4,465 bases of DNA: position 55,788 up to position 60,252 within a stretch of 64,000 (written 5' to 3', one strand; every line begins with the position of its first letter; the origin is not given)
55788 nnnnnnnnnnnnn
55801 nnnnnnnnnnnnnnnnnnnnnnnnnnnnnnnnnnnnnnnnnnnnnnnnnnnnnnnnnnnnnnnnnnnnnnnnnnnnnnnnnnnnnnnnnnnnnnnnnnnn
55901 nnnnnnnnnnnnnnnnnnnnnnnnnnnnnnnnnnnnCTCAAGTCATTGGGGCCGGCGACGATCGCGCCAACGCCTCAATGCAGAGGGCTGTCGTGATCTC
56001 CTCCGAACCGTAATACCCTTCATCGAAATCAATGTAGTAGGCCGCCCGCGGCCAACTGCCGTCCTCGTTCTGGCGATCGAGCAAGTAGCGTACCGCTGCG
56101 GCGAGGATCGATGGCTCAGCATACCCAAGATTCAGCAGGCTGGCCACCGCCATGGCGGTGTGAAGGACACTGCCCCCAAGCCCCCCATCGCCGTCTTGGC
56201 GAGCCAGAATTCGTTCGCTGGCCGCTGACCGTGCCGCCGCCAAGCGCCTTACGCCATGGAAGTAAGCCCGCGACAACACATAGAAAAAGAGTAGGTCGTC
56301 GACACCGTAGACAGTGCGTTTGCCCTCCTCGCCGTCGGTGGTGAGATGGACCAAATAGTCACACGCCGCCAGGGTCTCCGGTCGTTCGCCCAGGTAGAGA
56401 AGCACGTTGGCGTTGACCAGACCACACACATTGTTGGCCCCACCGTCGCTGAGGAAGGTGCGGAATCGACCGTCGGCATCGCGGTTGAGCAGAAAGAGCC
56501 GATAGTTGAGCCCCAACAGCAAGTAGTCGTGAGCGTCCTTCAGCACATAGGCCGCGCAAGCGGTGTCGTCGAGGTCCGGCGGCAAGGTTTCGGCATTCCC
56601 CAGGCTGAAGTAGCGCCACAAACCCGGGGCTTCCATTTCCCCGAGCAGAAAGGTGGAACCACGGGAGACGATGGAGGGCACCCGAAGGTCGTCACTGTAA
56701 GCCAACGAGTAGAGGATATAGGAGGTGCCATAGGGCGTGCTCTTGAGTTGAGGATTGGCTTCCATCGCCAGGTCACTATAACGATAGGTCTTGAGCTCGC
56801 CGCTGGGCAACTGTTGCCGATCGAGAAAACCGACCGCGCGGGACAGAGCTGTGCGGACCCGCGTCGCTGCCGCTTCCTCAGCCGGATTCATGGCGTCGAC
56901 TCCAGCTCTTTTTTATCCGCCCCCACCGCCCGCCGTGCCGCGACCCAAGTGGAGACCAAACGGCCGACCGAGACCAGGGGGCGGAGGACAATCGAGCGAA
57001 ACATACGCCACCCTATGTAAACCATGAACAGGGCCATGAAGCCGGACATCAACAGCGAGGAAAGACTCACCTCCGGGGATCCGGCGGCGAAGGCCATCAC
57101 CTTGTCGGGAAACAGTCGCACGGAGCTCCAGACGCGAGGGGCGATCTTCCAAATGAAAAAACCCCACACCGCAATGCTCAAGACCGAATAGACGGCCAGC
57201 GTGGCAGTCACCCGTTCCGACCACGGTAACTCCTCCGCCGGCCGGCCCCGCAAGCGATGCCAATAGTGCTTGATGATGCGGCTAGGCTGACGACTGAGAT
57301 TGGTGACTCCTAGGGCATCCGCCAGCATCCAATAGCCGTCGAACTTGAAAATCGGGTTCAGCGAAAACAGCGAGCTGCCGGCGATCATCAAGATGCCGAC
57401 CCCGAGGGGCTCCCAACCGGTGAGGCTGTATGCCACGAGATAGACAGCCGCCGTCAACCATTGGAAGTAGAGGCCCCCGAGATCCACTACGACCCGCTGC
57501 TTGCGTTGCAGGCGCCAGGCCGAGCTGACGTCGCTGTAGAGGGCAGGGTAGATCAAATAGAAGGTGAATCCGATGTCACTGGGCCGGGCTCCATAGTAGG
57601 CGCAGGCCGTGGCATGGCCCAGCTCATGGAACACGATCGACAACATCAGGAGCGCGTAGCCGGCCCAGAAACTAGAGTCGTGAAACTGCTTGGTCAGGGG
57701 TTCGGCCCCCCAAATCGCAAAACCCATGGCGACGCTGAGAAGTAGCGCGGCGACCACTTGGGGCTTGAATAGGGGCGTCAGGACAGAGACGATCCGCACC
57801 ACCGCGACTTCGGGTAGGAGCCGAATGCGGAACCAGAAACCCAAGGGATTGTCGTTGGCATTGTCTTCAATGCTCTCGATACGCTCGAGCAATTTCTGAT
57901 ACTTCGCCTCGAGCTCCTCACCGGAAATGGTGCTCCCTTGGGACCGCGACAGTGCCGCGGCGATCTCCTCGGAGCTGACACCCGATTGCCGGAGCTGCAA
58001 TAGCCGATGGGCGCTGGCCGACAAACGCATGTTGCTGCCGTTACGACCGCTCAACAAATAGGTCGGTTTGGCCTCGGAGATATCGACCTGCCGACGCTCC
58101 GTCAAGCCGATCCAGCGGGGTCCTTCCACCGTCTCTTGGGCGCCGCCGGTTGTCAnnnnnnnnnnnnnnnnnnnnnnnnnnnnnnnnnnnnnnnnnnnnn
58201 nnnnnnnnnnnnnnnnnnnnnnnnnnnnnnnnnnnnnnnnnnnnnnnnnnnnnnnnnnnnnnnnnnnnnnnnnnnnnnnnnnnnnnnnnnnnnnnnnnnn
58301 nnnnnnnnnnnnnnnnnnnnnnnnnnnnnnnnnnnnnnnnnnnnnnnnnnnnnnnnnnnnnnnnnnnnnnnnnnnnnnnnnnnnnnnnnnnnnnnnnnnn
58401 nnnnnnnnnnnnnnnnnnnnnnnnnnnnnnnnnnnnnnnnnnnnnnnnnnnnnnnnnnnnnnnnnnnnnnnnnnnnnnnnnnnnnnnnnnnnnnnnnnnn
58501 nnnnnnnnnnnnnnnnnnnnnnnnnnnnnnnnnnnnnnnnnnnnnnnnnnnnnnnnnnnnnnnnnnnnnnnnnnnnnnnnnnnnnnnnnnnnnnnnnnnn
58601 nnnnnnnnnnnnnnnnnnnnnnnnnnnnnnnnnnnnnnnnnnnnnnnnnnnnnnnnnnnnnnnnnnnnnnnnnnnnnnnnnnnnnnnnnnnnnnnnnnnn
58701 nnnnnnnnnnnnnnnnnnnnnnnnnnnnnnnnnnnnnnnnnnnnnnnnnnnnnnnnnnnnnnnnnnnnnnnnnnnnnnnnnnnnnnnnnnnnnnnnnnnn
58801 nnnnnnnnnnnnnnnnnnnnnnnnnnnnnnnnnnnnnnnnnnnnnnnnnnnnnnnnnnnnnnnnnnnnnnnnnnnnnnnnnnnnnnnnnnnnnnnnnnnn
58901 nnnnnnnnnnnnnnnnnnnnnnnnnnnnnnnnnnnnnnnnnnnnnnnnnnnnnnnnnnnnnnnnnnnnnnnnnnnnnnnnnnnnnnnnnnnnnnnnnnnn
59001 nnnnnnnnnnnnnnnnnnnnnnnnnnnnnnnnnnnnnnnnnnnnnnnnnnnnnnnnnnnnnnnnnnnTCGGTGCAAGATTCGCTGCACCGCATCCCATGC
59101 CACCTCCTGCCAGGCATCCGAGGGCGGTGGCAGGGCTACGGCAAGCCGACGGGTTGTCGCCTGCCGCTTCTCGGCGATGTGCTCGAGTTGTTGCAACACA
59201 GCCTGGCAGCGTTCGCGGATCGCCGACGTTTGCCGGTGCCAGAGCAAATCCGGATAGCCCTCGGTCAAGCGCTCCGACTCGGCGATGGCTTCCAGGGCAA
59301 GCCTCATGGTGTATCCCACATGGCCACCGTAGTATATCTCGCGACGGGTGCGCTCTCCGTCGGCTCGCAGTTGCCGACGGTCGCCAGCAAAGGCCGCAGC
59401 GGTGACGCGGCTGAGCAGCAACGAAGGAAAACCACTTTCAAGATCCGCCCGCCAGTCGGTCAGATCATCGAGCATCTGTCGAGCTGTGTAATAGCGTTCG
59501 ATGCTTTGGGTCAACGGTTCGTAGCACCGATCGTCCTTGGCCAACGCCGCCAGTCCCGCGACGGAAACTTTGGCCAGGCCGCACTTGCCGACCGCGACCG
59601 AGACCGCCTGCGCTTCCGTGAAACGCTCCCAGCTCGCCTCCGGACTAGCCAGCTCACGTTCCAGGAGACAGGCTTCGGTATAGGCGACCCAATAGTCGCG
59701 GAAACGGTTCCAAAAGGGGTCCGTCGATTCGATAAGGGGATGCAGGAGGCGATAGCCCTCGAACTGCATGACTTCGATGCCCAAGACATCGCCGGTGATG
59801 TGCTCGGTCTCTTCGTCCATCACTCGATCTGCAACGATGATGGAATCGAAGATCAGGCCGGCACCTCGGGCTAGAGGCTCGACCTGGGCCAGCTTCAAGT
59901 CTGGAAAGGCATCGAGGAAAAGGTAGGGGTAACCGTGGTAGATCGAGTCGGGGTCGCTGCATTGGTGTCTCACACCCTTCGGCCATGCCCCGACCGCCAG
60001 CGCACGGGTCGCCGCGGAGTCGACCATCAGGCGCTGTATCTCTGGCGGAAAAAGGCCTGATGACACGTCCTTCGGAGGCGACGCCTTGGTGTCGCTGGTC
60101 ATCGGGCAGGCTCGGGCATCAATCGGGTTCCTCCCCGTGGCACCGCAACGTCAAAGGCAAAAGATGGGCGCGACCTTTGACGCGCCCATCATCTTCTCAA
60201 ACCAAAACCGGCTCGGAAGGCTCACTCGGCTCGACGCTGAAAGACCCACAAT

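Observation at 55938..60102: Two prenyltransferase/terpene-cyclase-fold proteins bracketing an M50-like protease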

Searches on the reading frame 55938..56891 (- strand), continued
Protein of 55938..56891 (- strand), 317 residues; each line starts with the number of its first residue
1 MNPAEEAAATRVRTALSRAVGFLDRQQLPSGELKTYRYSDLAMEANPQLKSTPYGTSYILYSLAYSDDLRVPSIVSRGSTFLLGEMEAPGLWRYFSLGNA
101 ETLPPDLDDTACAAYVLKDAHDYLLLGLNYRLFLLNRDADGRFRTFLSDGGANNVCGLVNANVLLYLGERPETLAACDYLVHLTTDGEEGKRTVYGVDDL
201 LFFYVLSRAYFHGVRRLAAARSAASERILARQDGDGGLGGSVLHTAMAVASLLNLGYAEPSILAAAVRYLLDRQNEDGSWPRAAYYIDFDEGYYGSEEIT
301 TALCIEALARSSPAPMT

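Call 63: search_protein_families(library=pfam, proteins=[L012:7230-8201:+, L012:8185-9987:+, L012:4809-6722:+, L012:6741-7052:+, L057:6425-11746:+, L021:669-1925:+], max_evalue=0.01)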
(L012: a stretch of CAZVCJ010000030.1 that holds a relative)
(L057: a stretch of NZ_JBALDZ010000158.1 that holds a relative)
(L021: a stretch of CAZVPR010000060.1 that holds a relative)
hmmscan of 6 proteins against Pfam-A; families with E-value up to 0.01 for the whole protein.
L012:7230-8201:+ (323 aa): 0 families

L012:8185-9987:+ (600 aa): 2 families
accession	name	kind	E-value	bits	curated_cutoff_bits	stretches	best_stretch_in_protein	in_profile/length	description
PF04055.27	Radical_SAM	-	7.2e-23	82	29.5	1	207-368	2-165/166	Radical SAM superfamily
PF02310.24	B12-binding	-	6.1e-15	55.6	32.1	1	31-149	13-120/121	B12 binding domain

L012:4809-6722:+ (637 aa): 2 families
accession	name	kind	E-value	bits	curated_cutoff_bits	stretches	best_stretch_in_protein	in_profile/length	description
PF04055.27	Radical_SAM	-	1.1e-13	52.2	29.5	1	239-374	2-129/166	Radical SAM superfamily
PF13353.11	Fer4_12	-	3.4e-07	31.1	22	1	241-372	12-133/137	4Fe-4S single cluster domain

L012:6741-7052:+ (103 aa): 3 families
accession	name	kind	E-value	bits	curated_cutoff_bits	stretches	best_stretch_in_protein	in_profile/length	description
PF14407.11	Frankia_peptide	-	1.9e-15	57.3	48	1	35-89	3-61/63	Ribosomally synthesized peptide prototyped by Frankia Franean1_4349.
PF02979.21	NHase_alpha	-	0.00048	20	27.2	1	29-69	37-78/184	Nitrile hydratase, alpha chain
PF19398.4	DurB-like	-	0.002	18.8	26.6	1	34-56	4-26/81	Lantibiotic duramycin B-like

L057:6425-11746:+ (1773 aa): 22 families
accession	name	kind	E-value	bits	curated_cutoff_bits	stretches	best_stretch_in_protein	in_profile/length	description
PF05721.19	PhyH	-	4.6e-35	122.3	22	2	94-206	93-211/213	Phytanoyl-CoA dioxygenase (PhyH)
PF00975.26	Thioesterase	-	6.5e-23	82.6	26.4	1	317-522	17-221/226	Thioesterase domain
PF13414.12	TPR_11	-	6e-21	74.3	26.8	3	1671-1710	1-40/42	TPR repeat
PF01040.23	UbiA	-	3e-15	56.6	34.2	1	852-1082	8-228/250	UbiA prenyltransferase family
PF00515.34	TPR_1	-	6.7e-15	54.6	27.8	2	1741-1770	3-32/34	Tetratricopeptide repeat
PF14559.12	TPR_19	-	5.2e-14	52.7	25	3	1675-1719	2-46/68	Tetratricopeptide repeat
PF13431.12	TPR_17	-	3.6e-13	49.1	24.4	2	1727-1758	1-32/34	Tetratricopeptide repeat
PF07719.23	TPR_2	-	2.6e-12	46.3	27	1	1742-1771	4-33/34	Tetratricopeptide repeat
PF13428.12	TPR_14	-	1e-10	41.7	23.5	1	1666-1707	3-44/44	Tetratricopeptide repeat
PF13432.12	TPR_16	-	4.3e-09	37.1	32.7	1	1668-1719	1-52/65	Tetratricopeptide repeat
PF13181.12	TPR_8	-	1.4e-08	34.7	25.7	0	1745-1770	7-32/34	Tetratricopeptide repeat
PF13424.12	TPR_12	-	6.6e-07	29.9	30.1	1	1700-1767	5-73/77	Tetratricopeptide repeat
PF13243.12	SQHop_cyclase_C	-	1.2e-05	25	26.1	0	1194-1289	87-178/319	Squalene-hopene cyclase C-terminal domain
PF24575.1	TPR_Slam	-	2.8e-05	24.9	35.2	1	1677-1720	60-103/104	Surface lipoprotein assembly modifier, N-terminal TPR repeats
PF13176.12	TPR_7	-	0.00011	22.4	27.9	0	1669-1691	4-26/36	Tetratricopeptide repeat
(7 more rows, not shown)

L021:669-1925:+ (418 aa): 0 families
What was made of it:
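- Tried and rejected: The apparent 1773-aa ORF in Nostoc locus L057 mixes PhyH, thioesterase, UbiA, cyclase and TPR hits (call 63).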

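Call 64: predict_structure(alignment_id=A2)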
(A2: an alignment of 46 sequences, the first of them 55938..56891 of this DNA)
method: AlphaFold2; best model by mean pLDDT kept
length: 317 residues; sequences in the alignment: 46
mean_pLDDT: 94.3   pTM: 0.93
mean pLDDT of the five models: 94.3, 93.8, 93.8, 92.8, 92.8
residues with pLDDT >= 90: 274; 70-90: 35; 50-70: 6; < 50: 2
segments of 3 or more residues with pLDDT < 50: none
pLDDT, mean of each block of 10 residues (from residue 1): 91 98 98 95 94 93 98 98 96 86 90 97 96 95 88 86 98 98 89 92 98 98 98 97 98 95 97 99 92 95 98 66
secondary structure, 60 per line:
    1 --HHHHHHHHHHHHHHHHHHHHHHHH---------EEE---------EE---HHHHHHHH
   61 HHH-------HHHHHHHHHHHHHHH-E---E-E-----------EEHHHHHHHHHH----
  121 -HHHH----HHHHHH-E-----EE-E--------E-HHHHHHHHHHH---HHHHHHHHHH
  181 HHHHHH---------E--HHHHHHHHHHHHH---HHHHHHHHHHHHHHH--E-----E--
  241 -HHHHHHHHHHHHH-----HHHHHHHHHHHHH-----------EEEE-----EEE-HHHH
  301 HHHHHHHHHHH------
elements in order: H3-26 E36-38 H53-63 H71-85 H107-116 H122-125 H130-135 H157-167 H171-186 H199-211 H215-229 H242-254 H260-272 E284-287 E293-295 H297-311
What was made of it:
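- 55938..56891 (-): Stand-alone class II terpene cyclase (317 aa) with P105-D106-L-D108-D109-T110. Its ATG overlaps the protease stop codon (ATGA). AF2 pLDDT 94.3 (call 64).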

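Call 69: fold_search(model_id=the predicted structure, library=pdb)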
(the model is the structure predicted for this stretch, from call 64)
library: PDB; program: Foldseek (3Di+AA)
matches with E <= 10: 432; with E <= 0.001: 100
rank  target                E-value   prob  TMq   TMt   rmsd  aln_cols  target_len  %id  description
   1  9mhs_A                3.3e-15  1.00  0.80  0.54   3.0       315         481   20  Drimenol synthase (released 2025-07-16)
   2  9m7f_A                5.2e-14  1.00  0.81  0.52   2.8       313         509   20  Crystal structure of AsDMS D333N mutant in complex with farnesyl pyrophosphate (released 2025-09-10)
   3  9mhs_B                5.9e-14  1.00  0.80  0.52   3.0       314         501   20  Drimenol synthase (released 2025-07-16)
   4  9m7d_B                6.2e-14  1.00  0.81  0.52   3.2       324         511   19  Crystal structure of AsDMS D333N mutant (released 2025-09-10)
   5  9m7f_B                9.6e-14  1.00  0.80  0.51   3.0       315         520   20  Crystal structure of AsDMS D333N mutant in complex with farnesyl pyrophosphate (released 2025-09-10)
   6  9m7e_A                1.3e-13  1.00  0.79  0.50   3.2       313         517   19  Crystal structure of AsDMS D333N mutant in complex with drimenyl phosphate (released 2025-09-10)
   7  9m7d_A                1.6e-13  1.00  0.80  0.50   3.1       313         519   20  Crystal structure of AsDMS D333N mutant (released 2025-09-10)
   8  9m7e_B                1.8e-13  1.00  0.80  0.51   3.2       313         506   19  Crystal structure of AsDMS D333N mutant in complex with drimenyl phosphate (released 2025-09-10)
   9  9mlo_A                1.8e-13  1.00  0.78  0.51   3.2       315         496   20  Drimenol Synthase - Farnesyl Thiol Complex (released 2025-07-16)
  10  9mlo_B                2.5e-13  1.00  0.78  0.52   3.6       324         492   20  Drimenol Synthase - Farnesyl Thiol Complex (released 2025-07-16)
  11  8pak_A                3.1e-11  1.00  0.76  0.71   4.6       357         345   20  Crystal Structure of a Squalene-Hopene Cyclase from Cystobacter fuscus (released 2024-06-26)
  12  8paj_B                2.4e-10  1.00  0.77  0.72   4.2       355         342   21  Crystal Structure of a Squalene-Hopene cyclase from Archangium gephyra (released 2024-06-26)
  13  6ij1                  6.5e-10  1.00  0.76  0.72   4.0       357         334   18  Crystal structure of a protein from Actinoplanes (released 2019-09-11)
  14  8paj_A                7.2e-10  1.00  0.76  0.71   4.6       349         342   22  Crystal Structure of a Squalene-Hopene cyclase from Archangium gephyra (released 2024-06-26)
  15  8pak_B                7.2e-10  1.00  0.75  0.69   5.0       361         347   20  Crystal Structure of a Squalene-Hopene Cyclase from Cystobacter fuscus (released 2024-06-26)
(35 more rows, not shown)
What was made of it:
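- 55938..56891 (-): Foldseek: drimenol synthase 9mhs at E 3e-15, query-normalised TM 0.80, rmsd 3.0 (call 69).
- On Class II terpene cyclase (317-aa protein): Query-normalised TM is 0.80 to drimenol synthase and 0.76 to 8pak/MstE (call 69).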

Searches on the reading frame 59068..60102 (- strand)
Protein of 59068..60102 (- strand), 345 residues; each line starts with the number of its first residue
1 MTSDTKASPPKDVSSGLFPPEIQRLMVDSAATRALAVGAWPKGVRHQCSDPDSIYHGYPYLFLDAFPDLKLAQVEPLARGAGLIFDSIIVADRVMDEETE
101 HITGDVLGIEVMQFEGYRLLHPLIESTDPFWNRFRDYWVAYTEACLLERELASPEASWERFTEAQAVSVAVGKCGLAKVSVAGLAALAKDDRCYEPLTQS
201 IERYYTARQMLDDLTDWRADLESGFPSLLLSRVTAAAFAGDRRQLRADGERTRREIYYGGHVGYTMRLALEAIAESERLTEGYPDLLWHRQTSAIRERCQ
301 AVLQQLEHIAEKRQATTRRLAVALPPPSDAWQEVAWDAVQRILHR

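Call 33: search_solved_structures(query=A3, max_evalue=10, show_alignments=3)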
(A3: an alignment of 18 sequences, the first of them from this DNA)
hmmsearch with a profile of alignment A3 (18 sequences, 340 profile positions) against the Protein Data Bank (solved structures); distinct sequences matched with E-value up to 10: 6.
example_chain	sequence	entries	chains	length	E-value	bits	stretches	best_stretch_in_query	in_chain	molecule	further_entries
4lob_A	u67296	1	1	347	1.1e-05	27.8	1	61-213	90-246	Polyprenyl synthetase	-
3oyr_A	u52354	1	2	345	0.0015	20.7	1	233-287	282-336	Trans-isoprenyl diphosphate synthase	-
4jxn_A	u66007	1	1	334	0.029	16.5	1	66-212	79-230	Octaprenyl-diphosphate synthase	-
4jxy_A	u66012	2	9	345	0.28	13.3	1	58-213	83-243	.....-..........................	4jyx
3mzv_A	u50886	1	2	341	0.62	12.1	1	65-208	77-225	Decaprenyl diphosphate synthase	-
8e0o_A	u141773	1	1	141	1.2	11.2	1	221-321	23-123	hetBGL03-15-18a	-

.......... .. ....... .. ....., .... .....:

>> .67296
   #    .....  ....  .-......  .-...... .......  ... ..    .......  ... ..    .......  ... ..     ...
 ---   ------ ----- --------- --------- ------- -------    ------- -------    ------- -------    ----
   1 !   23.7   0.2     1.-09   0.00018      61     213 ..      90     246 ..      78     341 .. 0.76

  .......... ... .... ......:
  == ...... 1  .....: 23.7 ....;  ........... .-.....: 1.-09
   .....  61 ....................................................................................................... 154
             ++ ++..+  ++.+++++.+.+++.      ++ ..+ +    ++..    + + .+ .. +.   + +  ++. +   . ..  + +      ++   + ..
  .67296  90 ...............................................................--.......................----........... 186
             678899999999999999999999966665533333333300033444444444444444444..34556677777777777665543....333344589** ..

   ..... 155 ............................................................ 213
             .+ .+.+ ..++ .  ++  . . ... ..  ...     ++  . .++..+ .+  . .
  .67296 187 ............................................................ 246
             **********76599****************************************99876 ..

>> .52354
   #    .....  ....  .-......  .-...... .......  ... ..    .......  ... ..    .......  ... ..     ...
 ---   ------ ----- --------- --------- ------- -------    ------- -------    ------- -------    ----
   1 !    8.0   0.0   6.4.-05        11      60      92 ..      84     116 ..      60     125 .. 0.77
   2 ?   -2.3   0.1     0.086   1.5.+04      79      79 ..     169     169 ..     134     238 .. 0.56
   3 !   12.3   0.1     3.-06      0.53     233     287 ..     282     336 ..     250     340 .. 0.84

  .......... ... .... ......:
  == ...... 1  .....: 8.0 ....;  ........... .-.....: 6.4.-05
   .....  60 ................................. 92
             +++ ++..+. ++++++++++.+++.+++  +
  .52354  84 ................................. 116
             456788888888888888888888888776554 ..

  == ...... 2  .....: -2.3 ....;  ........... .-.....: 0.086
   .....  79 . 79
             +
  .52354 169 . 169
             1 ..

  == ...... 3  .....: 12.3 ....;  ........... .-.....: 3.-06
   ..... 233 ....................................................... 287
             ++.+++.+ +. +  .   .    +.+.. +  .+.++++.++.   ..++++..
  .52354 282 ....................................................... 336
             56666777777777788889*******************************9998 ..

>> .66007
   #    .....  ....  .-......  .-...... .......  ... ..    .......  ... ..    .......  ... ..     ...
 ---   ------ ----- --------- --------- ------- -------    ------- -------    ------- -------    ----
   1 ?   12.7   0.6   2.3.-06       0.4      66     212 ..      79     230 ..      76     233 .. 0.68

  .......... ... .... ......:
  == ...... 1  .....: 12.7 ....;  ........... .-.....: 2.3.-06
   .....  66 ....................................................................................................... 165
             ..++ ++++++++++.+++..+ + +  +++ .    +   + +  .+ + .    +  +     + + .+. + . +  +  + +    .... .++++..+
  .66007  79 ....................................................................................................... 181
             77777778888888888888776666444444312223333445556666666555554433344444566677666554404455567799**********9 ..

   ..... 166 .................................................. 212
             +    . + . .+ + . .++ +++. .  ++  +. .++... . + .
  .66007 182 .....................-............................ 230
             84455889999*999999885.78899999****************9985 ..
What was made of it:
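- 59068..60102 (-): P domain of the 649-aa PC protein (residues 1-345). It has a trans-isoprenyl-diphosphate-synthase-like fold. FARM-like motif: D92-R-V-M-D96. SARM motif: Q209-M-L-D212-D213-L-T-D216-W217. G172-K173 is conserved. Profile A3 against PDB: polyprenyl synthetase 4lob at E 1.1e-5, with both Asp-rich motifs aligned (call 33).
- On Fused prenyltransferase-terpene cyclase (PC) RiPP maturase, ChrPC type: Profile against PDB: 4lob at E 1.1e-5 with FARM and SARM aligned (call 33).
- The profile alignment to 4lob starts only just before the FARM (call 33).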

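Call 57: find_homologous_proteins(query=A3, max_evalue=0.00001)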
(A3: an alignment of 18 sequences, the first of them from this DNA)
Query A3 (18 sequences) (345 aa, profile of the alignment): 4 proteins with E <= 0.00001 among 8000 candidates.
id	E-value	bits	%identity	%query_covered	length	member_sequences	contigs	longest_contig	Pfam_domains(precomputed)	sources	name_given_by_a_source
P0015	3.7e-135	468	45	100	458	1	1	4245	-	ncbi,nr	ncbi:MAG TPA: hypothetical protein VLA75_13360, partial [Thermoanaerobaculia bacterium]|nr:hypotheti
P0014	1.1e-133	463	47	95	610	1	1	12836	PF13243.13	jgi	jgi:hypothetical protein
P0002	9.0e-130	451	70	93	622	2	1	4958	PF13243.13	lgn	-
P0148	1.7e-99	351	40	89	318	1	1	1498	-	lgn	-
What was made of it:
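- Tried and rejected: The word-indexed protein search with the P-domain alignment returned only 4 hits (call 57).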

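Call 65: search_protein_representatives(alignment_id=A3)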
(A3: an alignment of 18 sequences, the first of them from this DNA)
Query: 18 sequences, 340 profile positions. Proteins with E-value up to 0.001 (for the whole library): 1384; up to 1e-10: 751; up to 1e-30: 229. The best 150 are listed.
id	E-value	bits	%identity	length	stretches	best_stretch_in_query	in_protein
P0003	7.0e-134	462.4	-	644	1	3-339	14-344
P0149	4.0e-130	450.1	-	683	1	5-340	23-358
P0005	3.5e-129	447.0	-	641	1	4-340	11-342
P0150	3.2e-125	434.0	-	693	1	4-340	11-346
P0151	3.1e-119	414.3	-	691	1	7-340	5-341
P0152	3.3e-117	407.6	-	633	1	7-340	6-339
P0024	9.7e-115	399.5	-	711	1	4-340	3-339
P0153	2.2e-113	395.1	-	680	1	2-340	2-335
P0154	3.9e-113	394.2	-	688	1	15-340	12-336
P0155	2.3e-111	388.4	-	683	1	14-339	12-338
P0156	6.9e-111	386.9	-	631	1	4-340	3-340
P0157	6.2e-109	380.4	-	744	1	9-340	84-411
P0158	2.2e-107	375.3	-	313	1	9-307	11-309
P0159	2.6e-107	375.1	-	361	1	4-340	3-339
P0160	7.7e-104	363.7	-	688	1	9-340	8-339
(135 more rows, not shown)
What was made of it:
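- Tried and rejected: The exhaustive HMMER search corrected this to 229 representatives at E <= 1e-30 (call 65).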
